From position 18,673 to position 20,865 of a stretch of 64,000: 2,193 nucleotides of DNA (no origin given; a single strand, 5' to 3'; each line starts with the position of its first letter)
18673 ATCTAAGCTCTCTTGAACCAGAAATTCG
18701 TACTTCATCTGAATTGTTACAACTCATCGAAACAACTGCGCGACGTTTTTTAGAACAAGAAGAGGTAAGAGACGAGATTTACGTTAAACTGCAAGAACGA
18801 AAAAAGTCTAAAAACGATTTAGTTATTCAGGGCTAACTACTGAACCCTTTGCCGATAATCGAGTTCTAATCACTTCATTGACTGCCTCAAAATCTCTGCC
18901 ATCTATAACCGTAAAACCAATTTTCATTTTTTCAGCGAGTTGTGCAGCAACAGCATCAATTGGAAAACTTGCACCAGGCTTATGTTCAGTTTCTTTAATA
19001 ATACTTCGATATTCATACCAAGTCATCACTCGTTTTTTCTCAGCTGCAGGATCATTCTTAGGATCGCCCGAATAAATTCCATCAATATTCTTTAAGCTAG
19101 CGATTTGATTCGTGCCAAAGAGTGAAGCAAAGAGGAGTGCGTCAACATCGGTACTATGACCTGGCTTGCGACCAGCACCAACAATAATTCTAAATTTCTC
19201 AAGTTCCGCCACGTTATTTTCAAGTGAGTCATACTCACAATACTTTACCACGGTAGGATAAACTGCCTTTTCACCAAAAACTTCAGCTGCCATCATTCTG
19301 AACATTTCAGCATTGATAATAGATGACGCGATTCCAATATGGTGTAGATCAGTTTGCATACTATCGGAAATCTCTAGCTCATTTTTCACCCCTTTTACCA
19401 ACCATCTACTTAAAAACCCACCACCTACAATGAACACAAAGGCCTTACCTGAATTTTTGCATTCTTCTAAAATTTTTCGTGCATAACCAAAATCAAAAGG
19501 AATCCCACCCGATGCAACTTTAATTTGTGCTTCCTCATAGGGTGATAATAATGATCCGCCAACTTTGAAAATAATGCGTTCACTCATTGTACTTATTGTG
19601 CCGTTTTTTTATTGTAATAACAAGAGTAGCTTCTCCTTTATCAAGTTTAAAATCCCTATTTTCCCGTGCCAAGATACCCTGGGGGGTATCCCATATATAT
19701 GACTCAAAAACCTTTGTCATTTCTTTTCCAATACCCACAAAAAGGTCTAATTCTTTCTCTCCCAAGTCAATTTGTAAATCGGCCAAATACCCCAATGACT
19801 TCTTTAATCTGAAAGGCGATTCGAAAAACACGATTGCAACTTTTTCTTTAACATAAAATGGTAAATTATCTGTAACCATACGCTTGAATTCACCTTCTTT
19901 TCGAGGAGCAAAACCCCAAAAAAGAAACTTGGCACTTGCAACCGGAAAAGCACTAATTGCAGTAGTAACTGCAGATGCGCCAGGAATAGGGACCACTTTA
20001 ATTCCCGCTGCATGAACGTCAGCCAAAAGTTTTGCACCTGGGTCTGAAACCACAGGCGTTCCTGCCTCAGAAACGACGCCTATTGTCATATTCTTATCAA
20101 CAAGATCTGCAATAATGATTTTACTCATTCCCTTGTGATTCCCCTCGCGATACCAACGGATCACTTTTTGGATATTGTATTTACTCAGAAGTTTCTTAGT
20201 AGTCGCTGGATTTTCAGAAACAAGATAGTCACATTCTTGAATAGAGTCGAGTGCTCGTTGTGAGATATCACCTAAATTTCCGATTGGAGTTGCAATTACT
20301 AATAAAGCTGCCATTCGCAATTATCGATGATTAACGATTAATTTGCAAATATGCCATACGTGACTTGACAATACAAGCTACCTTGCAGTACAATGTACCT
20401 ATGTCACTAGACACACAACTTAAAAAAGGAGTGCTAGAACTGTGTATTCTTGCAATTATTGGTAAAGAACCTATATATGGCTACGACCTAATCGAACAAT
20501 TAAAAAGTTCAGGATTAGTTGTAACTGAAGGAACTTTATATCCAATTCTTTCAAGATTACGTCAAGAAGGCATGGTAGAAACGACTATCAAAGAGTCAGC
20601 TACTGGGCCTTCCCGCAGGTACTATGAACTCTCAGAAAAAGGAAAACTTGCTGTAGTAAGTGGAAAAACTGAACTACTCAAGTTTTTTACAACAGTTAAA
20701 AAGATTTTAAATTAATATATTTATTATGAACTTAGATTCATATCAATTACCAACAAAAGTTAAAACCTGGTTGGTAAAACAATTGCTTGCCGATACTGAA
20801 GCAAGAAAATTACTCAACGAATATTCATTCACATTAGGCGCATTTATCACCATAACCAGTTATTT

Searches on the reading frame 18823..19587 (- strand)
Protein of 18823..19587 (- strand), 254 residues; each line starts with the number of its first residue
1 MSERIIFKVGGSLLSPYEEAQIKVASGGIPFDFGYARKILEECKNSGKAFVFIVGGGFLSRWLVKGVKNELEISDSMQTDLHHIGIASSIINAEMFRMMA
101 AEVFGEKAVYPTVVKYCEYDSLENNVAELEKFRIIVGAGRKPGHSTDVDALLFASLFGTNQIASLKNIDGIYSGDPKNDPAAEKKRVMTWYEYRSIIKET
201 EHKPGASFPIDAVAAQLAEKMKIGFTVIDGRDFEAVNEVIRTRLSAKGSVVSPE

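Call 18: search_protein_families(library=pfam, proteins=[window:18823-19587:-], max_evalue=0.001)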
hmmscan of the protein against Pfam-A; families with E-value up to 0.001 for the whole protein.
window:18823-19587:- (254 aa): 1 family
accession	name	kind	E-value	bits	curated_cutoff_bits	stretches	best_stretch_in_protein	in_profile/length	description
PF00696.33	AA_kinase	-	1.8e-11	44.7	24.9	1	4-224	2-229/234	Amino acid kinase family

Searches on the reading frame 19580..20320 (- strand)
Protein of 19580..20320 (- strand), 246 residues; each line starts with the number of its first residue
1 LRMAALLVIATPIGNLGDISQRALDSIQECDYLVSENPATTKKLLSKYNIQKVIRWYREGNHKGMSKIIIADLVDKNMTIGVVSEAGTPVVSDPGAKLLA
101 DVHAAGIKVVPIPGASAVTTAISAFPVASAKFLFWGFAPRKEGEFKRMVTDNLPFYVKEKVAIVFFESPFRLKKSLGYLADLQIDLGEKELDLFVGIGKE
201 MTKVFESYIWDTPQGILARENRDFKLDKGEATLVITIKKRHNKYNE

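Call 18: search_protein_families(library=pfam, proteins=[window:19580-20320:-], max_evalue=0.001)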
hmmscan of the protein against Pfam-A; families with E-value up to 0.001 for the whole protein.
window:19580-20320:- (246 aa): 1 family
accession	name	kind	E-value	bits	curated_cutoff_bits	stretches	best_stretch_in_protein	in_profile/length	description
PF00590.25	TP_methylase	-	7.8e-16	59.1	27.8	1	6-205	2-204/212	Tetrapyrrole (Corrin/Porphyrin) Methylases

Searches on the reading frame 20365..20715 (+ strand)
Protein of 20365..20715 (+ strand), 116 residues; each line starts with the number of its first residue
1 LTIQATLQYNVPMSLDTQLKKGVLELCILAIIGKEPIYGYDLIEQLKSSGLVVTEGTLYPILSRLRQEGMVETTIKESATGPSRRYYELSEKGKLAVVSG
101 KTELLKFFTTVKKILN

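Call 18: search_protein_families(library=pfam, proteins=[window:20365-20715:+], max_evalue=0.001)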
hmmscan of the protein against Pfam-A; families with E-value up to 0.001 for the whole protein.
window:20365-20715:+ (116 aa): 1 family
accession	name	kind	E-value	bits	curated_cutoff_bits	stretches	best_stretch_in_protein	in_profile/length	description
PF03551.20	PadR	-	3.9e-21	75.3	27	1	28-95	1-71/75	Transcriptional regulator PadR-like family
